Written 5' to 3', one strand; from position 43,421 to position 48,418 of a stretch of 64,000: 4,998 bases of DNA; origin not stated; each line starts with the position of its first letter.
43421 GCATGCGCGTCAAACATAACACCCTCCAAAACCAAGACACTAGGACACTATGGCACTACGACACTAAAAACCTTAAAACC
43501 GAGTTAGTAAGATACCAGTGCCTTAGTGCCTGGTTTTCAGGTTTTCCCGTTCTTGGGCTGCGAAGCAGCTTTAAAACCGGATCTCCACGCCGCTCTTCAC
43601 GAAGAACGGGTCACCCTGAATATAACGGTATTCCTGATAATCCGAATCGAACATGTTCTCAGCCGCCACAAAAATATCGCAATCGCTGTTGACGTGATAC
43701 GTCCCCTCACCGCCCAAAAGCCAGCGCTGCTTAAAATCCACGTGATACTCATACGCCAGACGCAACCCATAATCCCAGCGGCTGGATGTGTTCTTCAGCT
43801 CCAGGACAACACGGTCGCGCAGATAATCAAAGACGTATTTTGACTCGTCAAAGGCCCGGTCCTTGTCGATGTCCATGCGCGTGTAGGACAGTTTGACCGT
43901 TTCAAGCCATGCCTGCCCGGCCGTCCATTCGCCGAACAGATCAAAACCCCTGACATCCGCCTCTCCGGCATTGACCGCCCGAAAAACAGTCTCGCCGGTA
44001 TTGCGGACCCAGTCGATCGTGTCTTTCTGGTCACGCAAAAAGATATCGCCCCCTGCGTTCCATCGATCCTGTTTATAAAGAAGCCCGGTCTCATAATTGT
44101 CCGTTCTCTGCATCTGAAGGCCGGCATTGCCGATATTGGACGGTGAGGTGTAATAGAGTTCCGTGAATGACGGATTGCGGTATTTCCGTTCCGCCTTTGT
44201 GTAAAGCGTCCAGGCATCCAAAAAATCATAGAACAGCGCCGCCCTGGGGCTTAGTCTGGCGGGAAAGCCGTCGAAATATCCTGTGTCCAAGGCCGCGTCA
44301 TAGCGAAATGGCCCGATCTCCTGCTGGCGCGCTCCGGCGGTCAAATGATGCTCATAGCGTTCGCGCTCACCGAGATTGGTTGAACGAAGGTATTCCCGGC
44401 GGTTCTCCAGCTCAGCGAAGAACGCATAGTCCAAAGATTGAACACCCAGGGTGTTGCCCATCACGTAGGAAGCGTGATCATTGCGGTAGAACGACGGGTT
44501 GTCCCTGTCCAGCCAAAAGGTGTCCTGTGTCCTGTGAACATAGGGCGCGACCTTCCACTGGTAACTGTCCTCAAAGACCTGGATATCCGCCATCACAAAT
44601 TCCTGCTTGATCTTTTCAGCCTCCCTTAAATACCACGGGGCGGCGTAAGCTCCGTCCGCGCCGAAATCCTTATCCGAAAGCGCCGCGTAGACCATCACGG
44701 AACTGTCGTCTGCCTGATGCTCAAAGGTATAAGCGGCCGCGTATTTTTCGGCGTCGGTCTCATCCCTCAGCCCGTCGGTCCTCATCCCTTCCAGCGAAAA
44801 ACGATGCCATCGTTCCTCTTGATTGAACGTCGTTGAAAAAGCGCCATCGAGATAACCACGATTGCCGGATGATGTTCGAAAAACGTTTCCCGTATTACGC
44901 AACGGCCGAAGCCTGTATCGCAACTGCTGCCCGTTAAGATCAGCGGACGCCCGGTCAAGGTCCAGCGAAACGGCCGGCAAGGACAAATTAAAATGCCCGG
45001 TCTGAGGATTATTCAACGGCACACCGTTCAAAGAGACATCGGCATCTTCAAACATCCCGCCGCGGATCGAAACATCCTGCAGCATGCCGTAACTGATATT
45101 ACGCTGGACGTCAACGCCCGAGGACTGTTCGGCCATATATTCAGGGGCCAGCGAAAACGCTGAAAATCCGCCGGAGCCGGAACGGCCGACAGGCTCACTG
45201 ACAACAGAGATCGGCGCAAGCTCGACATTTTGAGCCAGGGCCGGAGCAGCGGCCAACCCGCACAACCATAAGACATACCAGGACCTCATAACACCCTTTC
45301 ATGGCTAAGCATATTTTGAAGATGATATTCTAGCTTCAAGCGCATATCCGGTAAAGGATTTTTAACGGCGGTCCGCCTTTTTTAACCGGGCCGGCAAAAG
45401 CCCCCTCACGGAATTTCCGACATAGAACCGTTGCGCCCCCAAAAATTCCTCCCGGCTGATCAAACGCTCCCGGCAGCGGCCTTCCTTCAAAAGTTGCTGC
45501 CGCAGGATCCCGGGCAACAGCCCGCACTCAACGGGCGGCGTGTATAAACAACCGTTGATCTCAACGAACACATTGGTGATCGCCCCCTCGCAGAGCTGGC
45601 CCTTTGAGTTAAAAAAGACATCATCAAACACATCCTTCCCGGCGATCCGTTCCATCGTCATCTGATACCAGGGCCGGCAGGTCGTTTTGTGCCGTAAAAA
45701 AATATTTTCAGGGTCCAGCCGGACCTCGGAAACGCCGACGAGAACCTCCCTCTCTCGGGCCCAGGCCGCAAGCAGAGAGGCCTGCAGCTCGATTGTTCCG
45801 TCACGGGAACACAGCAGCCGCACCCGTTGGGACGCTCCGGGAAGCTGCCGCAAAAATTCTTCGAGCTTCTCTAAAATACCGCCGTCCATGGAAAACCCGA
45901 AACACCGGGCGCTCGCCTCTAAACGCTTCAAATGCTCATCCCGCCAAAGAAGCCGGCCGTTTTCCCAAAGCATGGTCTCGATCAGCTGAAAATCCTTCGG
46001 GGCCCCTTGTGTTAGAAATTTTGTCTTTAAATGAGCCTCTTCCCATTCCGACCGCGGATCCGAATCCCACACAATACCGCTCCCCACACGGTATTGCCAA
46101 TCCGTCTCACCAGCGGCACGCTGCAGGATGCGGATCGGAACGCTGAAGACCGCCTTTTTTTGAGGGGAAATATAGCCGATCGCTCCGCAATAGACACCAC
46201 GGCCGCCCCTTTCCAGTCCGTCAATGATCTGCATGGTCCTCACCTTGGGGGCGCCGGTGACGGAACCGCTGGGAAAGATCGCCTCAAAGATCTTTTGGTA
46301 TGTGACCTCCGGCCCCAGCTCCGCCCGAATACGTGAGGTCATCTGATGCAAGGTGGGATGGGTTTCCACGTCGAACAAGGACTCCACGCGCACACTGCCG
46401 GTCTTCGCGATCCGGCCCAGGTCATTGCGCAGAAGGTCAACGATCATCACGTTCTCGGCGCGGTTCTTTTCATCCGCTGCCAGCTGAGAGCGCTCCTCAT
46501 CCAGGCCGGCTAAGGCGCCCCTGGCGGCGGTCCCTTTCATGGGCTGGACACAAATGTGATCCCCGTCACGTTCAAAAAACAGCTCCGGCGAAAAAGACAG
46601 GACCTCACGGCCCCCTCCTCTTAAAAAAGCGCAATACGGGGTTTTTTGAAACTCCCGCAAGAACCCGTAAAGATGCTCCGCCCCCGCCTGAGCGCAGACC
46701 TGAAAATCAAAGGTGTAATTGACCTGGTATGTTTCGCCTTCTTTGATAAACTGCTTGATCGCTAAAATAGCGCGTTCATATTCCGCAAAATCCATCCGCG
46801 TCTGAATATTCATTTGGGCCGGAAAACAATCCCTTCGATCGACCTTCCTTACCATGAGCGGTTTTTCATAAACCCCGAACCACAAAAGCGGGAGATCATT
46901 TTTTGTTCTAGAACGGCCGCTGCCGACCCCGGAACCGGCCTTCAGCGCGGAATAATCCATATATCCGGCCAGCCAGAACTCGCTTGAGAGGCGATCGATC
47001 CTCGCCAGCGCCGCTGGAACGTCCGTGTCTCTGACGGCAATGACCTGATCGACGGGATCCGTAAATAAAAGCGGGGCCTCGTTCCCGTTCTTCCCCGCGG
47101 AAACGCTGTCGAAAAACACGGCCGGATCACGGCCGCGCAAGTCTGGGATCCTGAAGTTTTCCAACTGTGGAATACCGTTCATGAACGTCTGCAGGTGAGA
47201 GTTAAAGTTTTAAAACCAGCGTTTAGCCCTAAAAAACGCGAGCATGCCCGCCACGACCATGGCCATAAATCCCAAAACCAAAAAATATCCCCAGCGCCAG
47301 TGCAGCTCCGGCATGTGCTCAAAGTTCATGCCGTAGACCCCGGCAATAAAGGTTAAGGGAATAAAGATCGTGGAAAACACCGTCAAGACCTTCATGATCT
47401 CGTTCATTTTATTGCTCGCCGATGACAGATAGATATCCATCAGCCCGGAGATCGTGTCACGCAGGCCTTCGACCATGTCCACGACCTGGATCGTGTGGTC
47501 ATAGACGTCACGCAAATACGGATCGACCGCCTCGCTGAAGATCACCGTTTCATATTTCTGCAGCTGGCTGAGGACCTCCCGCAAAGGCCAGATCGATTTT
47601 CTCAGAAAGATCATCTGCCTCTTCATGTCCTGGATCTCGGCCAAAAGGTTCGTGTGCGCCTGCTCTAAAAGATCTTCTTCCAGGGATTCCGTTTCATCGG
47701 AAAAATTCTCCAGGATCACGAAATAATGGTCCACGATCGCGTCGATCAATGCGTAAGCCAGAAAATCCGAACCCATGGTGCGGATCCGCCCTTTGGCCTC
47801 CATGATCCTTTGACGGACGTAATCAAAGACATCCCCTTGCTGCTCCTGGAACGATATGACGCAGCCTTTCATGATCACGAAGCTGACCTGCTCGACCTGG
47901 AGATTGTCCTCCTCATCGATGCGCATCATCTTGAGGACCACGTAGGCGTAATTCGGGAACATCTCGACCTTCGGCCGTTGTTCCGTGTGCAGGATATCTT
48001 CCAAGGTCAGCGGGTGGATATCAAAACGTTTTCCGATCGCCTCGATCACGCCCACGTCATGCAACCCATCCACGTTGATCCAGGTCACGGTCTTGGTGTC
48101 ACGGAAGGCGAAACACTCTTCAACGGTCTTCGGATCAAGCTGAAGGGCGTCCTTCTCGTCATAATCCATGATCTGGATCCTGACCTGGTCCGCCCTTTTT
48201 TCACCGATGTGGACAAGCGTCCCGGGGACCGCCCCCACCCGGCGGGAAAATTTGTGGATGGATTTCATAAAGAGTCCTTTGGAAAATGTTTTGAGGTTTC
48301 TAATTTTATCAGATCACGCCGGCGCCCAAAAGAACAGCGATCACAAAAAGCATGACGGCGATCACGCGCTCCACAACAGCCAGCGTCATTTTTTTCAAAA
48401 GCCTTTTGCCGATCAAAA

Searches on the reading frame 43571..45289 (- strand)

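Call 65: search_protein_families(library=pfam, proteins=[window:43571-45289:-], max_evalue=0.00001)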
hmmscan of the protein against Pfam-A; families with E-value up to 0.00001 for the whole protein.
window:43571-45289:- (572 aa): 1 family
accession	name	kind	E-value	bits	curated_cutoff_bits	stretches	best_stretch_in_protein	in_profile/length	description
PF00593.30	TonB_dep_Rec_b-barrel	-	1.5e-21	78.2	27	1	132-531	14-392/436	TonB dependent receptor-like, beta-barrel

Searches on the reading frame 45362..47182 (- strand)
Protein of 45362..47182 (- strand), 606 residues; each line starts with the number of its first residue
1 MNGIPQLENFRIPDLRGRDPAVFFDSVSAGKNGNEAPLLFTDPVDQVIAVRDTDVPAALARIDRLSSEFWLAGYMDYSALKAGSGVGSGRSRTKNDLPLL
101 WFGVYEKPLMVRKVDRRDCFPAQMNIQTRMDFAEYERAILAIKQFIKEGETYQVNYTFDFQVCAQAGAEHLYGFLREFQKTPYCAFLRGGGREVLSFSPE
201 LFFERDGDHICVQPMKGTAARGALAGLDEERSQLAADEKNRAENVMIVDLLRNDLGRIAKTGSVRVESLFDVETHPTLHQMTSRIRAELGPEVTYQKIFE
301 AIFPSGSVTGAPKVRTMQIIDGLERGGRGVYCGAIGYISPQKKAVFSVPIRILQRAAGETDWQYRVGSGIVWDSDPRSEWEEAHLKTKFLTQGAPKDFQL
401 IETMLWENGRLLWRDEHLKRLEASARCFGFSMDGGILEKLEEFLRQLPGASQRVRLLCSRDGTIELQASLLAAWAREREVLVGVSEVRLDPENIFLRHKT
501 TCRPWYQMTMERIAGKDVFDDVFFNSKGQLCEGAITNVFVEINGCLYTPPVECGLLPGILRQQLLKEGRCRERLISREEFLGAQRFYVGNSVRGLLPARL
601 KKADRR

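Call 65: search_protein_families(library=pfam, proteins=[window:45362-47182:-], max_evalue=0.00001)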
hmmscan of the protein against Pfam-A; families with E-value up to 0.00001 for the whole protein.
window:45362-47182:- (606 aa): 2 families
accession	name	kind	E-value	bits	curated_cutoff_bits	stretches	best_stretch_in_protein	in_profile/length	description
PF00425.24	Chorismate_bind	-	4.1e-79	266.2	27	1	132-386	2-257/257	chorismate binding enzyme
PF01063.24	Aminotran_4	-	1.5e-39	136.6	28.5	1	399-599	1-221/223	Amino-transferase class IV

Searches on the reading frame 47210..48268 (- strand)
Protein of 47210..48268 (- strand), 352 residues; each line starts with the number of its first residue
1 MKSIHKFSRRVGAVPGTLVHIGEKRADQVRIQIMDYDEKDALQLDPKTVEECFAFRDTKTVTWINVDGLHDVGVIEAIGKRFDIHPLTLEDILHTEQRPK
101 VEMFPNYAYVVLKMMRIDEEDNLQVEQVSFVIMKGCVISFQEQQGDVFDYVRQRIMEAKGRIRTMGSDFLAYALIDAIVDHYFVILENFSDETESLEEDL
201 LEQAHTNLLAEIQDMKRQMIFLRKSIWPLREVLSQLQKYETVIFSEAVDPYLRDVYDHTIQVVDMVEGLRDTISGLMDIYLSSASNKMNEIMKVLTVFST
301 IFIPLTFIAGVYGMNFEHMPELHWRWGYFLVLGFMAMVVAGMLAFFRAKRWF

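Call 65: search_protein_families(library=pfam, proteins=[window:47210-48268:-], max_evalue=0.00001)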
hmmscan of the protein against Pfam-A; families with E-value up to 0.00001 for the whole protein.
window:47210-48268:- (352 aa): 1 family
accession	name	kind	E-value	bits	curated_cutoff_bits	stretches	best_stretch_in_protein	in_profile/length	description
PF01544.23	CorA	-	7.3e-74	249.1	27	1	59-347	2-291/292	CorA-like Mg2+ transporter protein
